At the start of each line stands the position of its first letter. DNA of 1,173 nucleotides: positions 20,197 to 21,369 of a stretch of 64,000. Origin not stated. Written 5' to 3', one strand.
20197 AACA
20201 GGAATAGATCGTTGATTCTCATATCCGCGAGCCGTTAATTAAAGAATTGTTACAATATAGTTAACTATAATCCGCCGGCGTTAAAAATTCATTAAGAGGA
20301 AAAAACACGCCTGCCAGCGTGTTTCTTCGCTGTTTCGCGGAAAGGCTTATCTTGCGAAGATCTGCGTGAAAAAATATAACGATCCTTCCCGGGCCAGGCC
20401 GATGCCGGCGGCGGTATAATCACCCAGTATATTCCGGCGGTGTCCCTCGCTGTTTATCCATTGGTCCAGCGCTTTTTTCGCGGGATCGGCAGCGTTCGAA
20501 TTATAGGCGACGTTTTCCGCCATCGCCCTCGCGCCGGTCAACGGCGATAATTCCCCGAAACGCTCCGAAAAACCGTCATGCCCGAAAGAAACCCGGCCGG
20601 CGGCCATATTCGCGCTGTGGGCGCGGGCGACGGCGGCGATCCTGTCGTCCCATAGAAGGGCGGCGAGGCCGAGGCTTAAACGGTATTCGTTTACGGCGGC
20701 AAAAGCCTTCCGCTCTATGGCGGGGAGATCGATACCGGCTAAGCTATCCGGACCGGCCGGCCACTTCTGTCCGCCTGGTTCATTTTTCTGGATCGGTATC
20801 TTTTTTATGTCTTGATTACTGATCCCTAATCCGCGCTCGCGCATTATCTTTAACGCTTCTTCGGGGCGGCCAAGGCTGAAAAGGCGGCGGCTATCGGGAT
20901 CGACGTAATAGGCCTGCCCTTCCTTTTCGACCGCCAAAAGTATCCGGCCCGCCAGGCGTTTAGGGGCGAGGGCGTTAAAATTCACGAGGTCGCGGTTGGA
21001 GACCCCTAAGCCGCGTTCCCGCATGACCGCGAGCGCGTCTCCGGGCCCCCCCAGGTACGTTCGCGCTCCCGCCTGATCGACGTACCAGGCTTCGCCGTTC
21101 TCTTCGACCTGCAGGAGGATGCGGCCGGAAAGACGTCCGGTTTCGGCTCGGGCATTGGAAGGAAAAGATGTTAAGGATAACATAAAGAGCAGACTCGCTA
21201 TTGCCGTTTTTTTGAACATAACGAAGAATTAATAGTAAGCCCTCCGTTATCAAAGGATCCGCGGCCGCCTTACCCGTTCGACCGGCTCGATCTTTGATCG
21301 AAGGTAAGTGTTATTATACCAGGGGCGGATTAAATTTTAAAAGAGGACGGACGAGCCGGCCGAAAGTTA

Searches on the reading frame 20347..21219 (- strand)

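Call 16: search_protein_families(library=pfam, proteins=[window:20347-21219:-], max_evalue=0.01)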
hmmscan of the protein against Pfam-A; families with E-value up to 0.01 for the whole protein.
window:20347-21219:- (290 aa): 1 family
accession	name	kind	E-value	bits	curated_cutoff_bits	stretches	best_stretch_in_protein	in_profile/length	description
PF00188.32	CAP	-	3.3e-18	67.1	21.1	1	174-288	2-117/117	Cysteine-rich secretory protein family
